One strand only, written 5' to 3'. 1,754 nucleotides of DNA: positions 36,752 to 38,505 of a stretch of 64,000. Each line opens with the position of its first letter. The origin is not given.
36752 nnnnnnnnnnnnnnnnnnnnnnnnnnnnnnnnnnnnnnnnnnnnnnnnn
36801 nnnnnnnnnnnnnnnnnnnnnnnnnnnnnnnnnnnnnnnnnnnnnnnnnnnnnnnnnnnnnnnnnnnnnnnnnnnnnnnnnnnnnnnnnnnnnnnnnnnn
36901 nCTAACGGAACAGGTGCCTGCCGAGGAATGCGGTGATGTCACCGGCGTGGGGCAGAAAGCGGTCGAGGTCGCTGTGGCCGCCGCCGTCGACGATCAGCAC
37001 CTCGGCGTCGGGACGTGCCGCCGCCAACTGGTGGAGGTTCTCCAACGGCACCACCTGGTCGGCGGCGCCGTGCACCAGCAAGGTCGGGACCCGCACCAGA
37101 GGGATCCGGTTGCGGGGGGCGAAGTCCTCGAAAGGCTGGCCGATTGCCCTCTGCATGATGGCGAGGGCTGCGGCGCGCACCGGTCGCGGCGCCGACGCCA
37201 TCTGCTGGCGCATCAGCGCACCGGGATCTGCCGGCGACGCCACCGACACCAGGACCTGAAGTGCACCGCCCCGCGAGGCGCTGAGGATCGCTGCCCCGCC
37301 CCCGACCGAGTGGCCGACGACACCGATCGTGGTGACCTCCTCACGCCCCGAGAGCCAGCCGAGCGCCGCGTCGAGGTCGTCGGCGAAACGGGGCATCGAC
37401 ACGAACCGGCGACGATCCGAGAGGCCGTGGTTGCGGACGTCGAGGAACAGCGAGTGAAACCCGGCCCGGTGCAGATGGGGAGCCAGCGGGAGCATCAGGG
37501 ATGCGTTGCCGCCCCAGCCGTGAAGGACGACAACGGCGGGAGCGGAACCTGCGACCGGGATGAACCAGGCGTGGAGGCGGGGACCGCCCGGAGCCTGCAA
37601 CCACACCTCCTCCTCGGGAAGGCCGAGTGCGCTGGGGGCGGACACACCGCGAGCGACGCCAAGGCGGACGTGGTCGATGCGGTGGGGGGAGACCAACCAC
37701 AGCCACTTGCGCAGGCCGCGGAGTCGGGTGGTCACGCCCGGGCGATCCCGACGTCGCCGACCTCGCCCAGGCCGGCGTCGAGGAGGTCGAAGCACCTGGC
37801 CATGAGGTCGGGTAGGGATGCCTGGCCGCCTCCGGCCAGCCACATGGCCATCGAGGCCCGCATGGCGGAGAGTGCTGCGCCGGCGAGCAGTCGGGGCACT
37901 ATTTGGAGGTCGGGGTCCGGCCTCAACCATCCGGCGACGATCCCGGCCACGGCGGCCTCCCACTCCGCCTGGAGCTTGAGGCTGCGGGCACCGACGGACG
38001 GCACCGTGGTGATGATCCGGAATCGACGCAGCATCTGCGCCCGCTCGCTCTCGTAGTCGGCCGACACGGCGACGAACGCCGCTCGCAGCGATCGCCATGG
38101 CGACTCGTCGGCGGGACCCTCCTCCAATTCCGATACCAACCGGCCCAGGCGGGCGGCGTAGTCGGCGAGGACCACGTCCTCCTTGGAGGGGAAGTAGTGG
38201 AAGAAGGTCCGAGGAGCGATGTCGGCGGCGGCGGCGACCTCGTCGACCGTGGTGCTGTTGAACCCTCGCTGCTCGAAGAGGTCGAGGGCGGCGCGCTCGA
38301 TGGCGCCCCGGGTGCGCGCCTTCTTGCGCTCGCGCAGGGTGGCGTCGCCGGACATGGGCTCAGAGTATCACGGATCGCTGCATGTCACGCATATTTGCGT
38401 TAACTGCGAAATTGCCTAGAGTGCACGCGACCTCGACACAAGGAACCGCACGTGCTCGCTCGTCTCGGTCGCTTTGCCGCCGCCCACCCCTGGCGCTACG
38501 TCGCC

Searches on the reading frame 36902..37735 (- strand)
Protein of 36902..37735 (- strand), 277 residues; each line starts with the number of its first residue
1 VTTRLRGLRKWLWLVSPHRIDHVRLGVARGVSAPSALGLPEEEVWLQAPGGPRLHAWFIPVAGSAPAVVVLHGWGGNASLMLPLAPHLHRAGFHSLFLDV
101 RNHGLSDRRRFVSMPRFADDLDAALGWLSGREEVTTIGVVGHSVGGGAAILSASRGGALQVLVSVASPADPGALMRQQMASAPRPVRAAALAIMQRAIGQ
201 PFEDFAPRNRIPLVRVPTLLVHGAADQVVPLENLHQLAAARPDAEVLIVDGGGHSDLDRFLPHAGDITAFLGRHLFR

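Call 85: find_homologous_proteins(query=window:36902-37735:-, max_evalue=1e-30)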
Query window:36902-37735:- (277 aa): 1093 proteins with E <= 1e-30 among 8000 candidates; the best 120 are listed.
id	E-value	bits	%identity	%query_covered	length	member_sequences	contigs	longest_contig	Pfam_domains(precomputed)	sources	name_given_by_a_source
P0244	2.3e-177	607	100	100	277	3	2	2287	PF02129.25,PF01738.25,PF00561.27,PF12146.16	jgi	-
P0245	1.3e-154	532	87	100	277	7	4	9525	PF02129.25,PF00326.28,PF12697.14,PF01738.25,PF00561.27,PF12146.16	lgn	-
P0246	5.0e-149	514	84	100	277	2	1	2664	PF02129.25,PF01738.25,PF00561.27,PF12146.16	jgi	jgi:pimeloyl-ACP methyl ester carboxylesterase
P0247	4.5e-148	511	83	100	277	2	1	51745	PF02129.25,PF01738.25,PF00561.27,PF12146.16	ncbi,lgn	ncbi:MAG: alpha/beta fold hydrolase [Acidimicrobiia bacterium]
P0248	5.7e-112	392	68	99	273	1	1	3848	PF02129.25,PF01738.25,PF00561.27,PF12146.16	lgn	-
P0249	8.7e-109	382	66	97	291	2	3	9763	PF02129.25,PF01738.25,PF00561.27,PF12146.16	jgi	jgi:uncharacterized protein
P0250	1.9e-108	381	66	97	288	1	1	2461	PF02129.25,PF00561.27,PF12146.16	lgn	-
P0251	4.2e-107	376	66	97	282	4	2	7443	PF02129.25,PF01738.25,PF00561.27,PF12146.16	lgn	-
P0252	4.5e-107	376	66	96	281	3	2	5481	PF02129.25,PF01738.25,PF00561.27,PF12146.16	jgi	jgi:uncharacterized protein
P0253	8.5e-106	372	64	96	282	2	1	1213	PF02129.25,PF01738.25,PF00561.27,PF12146.16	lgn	-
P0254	1.3e-104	368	66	97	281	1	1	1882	PF02129.25,PF01738.25,PF00561.27,PF12146.16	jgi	jgi:uncharacterized protein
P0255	2.0e-104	367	63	98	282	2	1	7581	PF02129.25,PF01738.25,PF00561.27,PF12146.16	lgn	-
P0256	8.2e-104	365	66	96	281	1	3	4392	PF02129.25,PF01738.25,PF00561.27,PF12146.16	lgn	-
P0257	1.4e-102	361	63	98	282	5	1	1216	PF02129.25,PF01738.25,PF00561.27,PF12146.16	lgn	-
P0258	3.2e-101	357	58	99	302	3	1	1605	PF02129.25,PF01738.25,PF00561.27,PF12146.16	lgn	-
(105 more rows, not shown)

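Call 86: find_encoding_contigs(protein=P0247, flank=10000, max_places=3)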
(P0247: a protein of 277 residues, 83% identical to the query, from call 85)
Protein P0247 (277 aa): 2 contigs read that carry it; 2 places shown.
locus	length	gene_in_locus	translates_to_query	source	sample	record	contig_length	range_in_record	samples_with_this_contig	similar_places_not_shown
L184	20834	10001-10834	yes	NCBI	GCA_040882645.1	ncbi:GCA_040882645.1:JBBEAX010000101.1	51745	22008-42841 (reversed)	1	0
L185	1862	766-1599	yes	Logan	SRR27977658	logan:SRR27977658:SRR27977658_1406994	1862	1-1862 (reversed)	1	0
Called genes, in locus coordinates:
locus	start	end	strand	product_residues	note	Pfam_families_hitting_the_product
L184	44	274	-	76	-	PF05532:CsbD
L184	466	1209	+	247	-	PF07638:Sigma70_ECF (faint), PF24034:DUF7343 (faint), PF04542:Sigma70_r2, PF04539:Sigma70_r3, PF08281:Sigma70_r4_2, PF04545:Sigma70_r4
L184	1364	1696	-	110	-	PF13581:HATPase_c_2, PF02518:HATPase_c (weak)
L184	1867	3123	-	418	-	PF06202:GDE_C (faint), PF12899:Glyco_hydro_100 (weak)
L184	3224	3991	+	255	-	PF02900:LigB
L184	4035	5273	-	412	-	-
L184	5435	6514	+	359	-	PF18845:baeRF_family3, PF18848:baeRF_family6, PF18849:baeRF_family7, PF18851:baeRF_family8, PF18855:baeRF_family11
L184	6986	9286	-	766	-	PF03176:MMPL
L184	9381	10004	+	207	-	PF00440:TetR_N, PF17754:TetR_C_14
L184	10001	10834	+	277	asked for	PF02129:Peptidase_S15 (faint), PF01738:DLH (faint), PF00561:Abhydrolase_1, PF12146:Hydrolase_4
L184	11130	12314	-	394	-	PF00155:Aminotran_1_2, PF00266:Aminotran_5 (weak), PF01041:DegT_DnrJ_EryC1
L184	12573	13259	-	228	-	-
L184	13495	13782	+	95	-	PF08681:TacA1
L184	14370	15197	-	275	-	PF01061:ABC2_membrane, PF12698:ABC2_membrane_3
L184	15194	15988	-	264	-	PF10920:DUF2705 (weak)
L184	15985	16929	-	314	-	PF00005:ABC_tran, PF13304:AAA_21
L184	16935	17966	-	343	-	PF00005:ABC_tran, PF13304:AAA_21, PF13732:DrrA1-3_C (weak)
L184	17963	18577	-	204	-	PF00440:TetR_N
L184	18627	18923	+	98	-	-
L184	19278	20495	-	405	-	PF12704:MacB_PCD, PF02687:FtsX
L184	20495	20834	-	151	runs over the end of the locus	-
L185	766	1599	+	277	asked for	PF02129:Peptidase_S15 (faint), PF01738:DLH (faint), PF00561:Abhydrolase_1, PF12146:Hydrolase_4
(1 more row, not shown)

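Call 87: find_encoding_contigs(protein=P0245, flank=10000, max_places=4)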
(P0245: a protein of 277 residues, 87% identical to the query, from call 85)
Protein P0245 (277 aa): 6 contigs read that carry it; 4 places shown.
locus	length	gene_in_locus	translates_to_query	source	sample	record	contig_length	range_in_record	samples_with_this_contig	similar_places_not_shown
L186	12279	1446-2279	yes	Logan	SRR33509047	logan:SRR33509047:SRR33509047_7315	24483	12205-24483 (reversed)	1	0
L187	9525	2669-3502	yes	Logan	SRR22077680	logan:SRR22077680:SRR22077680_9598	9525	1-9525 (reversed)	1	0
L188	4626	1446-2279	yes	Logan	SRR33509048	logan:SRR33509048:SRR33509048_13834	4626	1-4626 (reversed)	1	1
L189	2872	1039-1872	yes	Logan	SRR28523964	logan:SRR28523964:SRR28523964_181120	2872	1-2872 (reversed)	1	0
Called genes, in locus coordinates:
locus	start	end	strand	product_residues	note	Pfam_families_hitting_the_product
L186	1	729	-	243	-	?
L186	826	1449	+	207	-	PF00440:TetR_N, PF17754:TetR_C_14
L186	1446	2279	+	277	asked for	PF02129:Peptidase_S15 (faint), PF01738:DLH (weak), PF00561:Abhydrolase_1, PF12146:Hydrolase_4, PF12697:Abhydrolase_6, PF00326:Peptidase_S9 (weak)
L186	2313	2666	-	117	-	PF04993:TfoX_N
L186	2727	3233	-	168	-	PF01047:MarR, PF12802:MarR_2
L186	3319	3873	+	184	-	PF04264:YceI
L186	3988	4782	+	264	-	PF02900:LigB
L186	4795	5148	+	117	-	PF22752:DUF488-N3i, PF04343:DUF488, PF22751:DUF488-N3a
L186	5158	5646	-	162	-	PF00210:Ferritin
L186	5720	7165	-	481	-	PF00512:HisKA, PF02518:HATPase_c (weak)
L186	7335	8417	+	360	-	PF24303:DUF7485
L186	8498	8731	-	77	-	PF01206:TusA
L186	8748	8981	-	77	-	PF10006:DUF2249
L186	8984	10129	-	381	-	-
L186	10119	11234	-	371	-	-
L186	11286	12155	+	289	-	PF01814:Hemerythrin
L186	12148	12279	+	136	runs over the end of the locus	PF01814:Hemerythrin (weak)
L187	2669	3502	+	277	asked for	PF02129:Peptidase_S15 (faint), PF01738:DLH (weak), PF00561:Abhydrolase_1, PF12146:Hydrolase_4, PF12697:Abhydrolase_6, PF00326:Peptidase_S9 (weak)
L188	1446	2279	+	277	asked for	PF02129:Peptidase_S15 (faint), PF01738:DLH (weak), PF00561:Abhydrolase_1, PF12146:Hydrolase_4, PF12697:Abhydrolase_6, PF00326:Peptidase_S9 (weak)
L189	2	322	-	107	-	?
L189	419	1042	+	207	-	PF00440:TetR_N, PF17754:TetR_C_14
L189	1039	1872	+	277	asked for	PF02129:Peptidase_S15 (faint), PF01738:DLH (weak), PF00561:Abhydrolase_1, PF12146:Hydrolase_4, PF12697:Abhydrolase_6, PF00326:Peptidase_S9 (weak)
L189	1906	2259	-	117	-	PF04993:TfoX_N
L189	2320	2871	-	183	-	?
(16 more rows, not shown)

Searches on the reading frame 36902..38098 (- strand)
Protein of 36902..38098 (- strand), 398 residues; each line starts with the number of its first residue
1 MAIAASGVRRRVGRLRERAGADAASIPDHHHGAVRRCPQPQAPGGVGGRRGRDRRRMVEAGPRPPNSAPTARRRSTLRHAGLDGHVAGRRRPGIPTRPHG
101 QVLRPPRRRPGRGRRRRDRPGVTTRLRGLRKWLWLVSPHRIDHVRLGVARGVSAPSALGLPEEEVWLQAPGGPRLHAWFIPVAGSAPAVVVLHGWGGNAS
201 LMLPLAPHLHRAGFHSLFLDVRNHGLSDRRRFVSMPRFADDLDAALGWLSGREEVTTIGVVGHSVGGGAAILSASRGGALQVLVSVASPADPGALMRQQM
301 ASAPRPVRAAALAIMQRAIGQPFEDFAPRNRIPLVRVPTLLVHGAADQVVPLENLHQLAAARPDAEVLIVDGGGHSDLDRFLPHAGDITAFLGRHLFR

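Call 4: search_protein_families(library=pfam, proteins=[window:36902-38098:-], max_evalue=0.01)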
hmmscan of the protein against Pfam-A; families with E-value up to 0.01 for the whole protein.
window:36902-38098:- (398 aa): 10 families
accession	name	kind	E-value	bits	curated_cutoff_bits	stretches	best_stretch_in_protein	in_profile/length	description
PF00561.26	Abhydrolase_1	-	7.6e-19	68.8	25.8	2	187-304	1-121/245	alpha/beta hydrolase fold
PF12146.15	Hydrolase_4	-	1.2e-17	64.5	27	2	188-317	6-132/239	Serine aminopeptidase, S33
PF02129.25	Peptidase_S15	-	1.1e-07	32.2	23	1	183-294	16-134/262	X-Pro dipeptidyl-peptidase (S15 family)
PF01738.24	DLH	-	5.7e-06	26.5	21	1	182-284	9-125/217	Dienelactone hydrolase family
PF08386.16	Abhydrolase_4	-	0.00017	22.1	21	1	327-377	24-75/103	TAP-like protein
PF03959.19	FSH1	-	0.00019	21.6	21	1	259-375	104-199/211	Serine hydrolase (FSH1)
PF12740.14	PETase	-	0.0016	18.4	28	0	187-287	55-156/263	PET hydrolase-like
PF00326.27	Peptidase_S9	-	0.0024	17.8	22.6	1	256-361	64-169/213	Prolyl oligopeptidase family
PF20434.5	BD-FAE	-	0.0027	17.7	26.8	0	279-359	132-212/215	BD-FAE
PF01764.32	Lipase_3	-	0.0038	17.6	22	1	223-275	43-82/140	Lipase (class 3)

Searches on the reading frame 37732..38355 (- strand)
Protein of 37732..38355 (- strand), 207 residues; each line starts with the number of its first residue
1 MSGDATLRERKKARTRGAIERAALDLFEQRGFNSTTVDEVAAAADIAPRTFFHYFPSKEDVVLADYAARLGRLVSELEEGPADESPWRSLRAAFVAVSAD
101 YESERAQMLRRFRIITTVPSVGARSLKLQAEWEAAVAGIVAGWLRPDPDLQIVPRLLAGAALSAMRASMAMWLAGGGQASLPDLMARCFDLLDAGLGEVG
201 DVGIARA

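Call 4: search_protein_families(library=pfam, proteins=[window:37732-38355:-], max_evalue=0.01)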
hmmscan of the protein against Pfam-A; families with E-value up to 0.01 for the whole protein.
window:37732-38355:- (207 aa): 2 families
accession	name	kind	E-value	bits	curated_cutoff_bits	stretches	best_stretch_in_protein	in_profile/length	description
PF17754.6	TetR_C_14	-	9.5e-21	74.2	22.7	1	85-196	2-111/112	MftR C-terminal domain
PF00440.29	TetR_N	-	3.1e-16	59.3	24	1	21-64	3-46/47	Bacterial regulatory proteins, tetR family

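Call 52: find_encoding_contigs(protein=window:37732-38355:-, flank=10000, max_places=10)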
Protein window:37732-38355:- (207 aa): 4 contigs read that carry it; 4 places shown.
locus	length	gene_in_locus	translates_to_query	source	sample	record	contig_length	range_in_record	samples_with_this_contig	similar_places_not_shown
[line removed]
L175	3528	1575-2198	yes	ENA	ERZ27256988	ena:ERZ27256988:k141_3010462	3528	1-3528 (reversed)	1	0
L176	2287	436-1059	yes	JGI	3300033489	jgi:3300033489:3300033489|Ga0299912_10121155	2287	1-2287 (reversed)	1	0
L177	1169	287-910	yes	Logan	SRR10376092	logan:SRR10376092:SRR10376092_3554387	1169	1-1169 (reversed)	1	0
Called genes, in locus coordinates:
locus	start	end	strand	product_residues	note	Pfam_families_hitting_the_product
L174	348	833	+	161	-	-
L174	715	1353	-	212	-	-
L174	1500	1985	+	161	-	-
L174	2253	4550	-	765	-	PF03176:MMPL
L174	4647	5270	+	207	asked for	PF00440:TetR_N, PF17754:TetR_C_14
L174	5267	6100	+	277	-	PF02129:Peptidase_S15 (faint), PF01738:DLH (faint), PF00561:Abhydrolase_1, PF12146:Hydrolase_4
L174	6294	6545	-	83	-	?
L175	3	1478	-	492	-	?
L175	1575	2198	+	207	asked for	PF00440:TetR_N, PF17754:TetR_C_14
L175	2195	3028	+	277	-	PF02129:Peptidase_S15 (faint), PF01738:DLH (faint), PF00561:Abhydrolase_1, PF12146:Hydrolase_4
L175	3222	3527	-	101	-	?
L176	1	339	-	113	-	?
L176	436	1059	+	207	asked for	PF00440:TetR_N, PF17754:TetR_C_14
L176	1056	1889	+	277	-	PF02129:Peptidase_S15 (faint), PF01738:DLH (faint), PF00561:Abhydrolase_1, PF12146:Hydrolase_4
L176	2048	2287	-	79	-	?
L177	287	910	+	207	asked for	PF00440:TetR_N, PF17754:TetR_C_14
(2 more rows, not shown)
